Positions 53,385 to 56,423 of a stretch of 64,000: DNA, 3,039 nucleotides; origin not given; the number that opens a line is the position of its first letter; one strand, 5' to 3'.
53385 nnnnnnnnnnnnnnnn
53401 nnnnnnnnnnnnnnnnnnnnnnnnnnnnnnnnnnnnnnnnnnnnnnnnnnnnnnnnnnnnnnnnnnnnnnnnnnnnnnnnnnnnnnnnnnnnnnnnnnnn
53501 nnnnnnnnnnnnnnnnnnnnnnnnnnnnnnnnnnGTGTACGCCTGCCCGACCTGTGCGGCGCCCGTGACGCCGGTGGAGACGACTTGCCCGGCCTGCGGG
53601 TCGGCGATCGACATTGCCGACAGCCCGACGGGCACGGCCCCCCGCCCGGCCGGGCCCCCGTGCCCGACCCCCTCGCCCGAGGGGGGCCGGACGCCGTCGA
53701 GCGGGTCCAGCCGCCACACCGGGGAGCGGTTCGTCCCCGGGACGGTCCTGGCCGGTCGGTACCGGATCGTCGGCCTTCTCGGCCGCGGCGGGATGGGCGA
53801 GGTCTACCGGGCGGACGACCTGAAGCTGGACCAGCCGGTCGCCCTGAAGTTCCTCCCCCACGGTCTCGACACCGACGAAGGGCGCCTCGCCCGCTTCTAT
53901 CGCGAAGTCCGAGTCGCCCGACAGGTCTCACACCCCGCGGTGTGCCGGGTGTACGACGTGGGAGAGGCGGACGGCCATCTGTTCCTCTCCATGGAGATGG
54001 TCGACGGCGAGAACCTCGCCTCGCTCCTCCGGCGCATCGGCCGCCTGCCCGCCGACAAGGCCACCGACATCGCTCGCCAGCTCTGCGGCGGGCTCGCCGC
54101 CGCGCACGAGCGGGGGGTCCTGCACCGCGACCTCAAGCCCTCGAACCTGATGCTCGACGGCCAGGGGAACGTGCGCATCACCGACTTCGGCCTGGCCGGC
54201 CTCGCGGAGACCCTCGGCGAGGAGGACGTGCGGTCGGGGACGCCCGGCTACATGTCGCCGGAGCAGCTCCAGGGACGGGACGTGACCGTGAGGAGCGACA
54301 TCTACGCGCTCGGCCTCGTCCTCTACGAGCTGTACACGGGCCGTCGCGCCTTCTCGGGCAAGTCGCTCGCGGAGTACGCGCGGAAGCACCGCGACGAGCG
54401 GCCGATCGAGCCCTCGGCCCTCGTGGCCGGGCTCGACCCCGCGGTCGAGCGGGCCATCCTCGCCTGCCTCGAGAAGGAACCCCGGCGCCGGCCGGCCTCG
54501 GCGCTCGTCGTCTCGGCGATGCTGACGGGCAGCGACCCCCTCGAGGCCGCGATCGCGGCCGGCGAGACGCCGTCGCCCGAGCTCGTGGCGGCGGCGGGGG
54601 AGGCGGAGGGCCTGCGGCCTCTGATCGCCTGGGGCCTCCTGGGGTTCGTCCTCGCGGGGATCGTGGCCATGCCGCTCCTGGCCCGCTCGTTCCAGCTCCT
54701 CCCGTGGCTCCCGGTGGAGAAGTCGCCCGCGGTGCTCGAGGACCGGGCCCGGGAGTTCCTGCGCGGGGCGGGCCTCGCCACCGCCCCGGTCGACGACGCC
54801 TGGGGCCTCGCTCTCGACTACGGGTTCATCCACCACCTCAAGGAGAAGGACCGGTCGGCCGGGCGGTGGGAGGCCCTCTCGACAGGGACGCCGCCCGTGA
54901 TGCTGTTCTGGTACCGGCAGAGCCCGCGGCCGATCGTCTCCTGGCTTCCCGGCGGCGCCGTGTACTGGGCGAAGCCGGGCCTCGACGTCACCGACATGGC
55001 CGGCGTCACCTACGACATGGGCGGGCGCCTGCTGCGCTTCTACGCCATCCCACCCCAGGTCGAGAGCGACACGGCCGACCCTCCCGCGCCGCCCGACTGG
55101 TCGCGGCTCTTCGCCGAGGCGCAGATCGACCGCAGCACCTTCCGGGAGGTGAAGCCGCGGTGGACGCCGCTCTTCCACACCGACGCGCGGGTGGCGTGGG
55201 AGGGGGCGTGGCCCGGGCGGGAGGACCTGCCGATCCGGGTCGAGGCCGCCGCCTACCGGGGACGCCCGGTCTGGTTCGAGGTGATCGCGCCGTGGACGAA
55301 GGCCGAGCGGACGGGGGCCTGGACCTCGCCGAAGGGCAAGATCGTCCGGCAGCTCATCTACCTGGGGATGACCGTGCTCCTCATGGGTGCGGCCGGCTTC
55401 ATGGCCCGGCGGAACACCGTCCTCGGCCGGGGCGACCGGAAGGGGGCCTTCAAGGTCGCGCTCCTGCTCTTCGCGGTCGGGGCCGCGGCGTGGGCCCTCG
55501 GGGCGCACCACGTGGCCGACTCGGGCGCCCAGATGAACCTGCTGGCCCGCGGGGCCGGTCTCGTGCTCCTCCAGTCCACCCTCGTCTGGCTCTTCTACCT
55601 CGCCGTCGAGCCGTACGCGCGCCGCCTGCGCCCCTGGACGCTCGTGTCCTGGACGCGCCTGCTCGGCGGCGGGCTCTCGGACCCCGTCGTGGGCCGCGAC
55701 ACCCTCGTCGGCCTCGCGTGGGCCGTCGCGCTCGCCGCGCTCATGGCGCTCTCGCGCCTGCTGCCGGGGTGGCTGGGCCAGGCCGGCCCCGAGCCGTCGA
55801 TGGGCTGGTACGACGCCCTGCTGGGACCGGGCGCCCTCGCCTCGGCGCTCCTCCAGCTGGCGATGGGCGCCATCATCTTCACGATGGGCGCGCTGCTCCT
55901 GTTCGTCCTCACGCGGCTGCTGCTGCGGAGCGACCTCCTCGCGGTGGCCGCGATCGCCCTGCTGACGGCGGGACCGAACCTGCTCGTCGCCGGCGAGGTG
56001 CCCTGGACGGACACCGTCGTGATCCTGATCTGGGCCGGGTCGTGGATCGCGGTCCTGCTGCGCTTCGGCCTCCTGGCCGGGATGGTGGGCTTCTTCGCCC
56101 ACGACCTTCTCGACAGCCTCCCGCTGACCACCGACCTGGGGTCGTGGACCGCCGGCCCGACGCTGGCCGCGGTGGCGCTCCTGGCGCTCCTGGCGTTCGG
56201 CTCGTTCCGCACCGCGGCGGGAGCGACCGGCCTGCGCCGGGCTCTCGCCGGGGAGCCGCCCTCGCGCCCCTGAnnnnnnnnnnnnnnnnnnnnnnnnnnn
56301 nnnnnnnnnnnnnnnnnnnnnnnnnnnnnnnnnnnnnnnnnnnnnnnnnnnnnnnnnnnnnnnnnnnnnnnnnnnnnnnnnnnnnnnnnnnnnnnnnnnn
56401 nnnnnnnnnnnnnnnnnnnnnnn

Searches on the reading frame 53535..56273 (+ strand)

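Call 96: search_protein_families(library=pfam, proteins=[window:53535-56273:+], max_evalue=0.00001)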
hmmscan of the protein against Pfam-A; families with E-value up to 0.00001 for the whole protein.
window:53535-56273:+ (912 aa): 3 families
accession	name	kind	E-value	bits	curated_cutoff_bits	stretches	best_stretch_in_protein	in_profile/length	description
PF00069.31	Pkinase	-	3.4e-53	181.2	31.7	1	76-322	1-254/263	Protein kinase domain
PF07714.23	PK_Tyr_Ser-Thr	-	1e-33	117.2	23.1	1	81-325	6-254/258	Protein tyrosine and serine/threonine kinase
PF01636.29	APH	-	1.1e-07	32.3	23.2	0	187-223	162-199/239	Phosphotransferase enzyme family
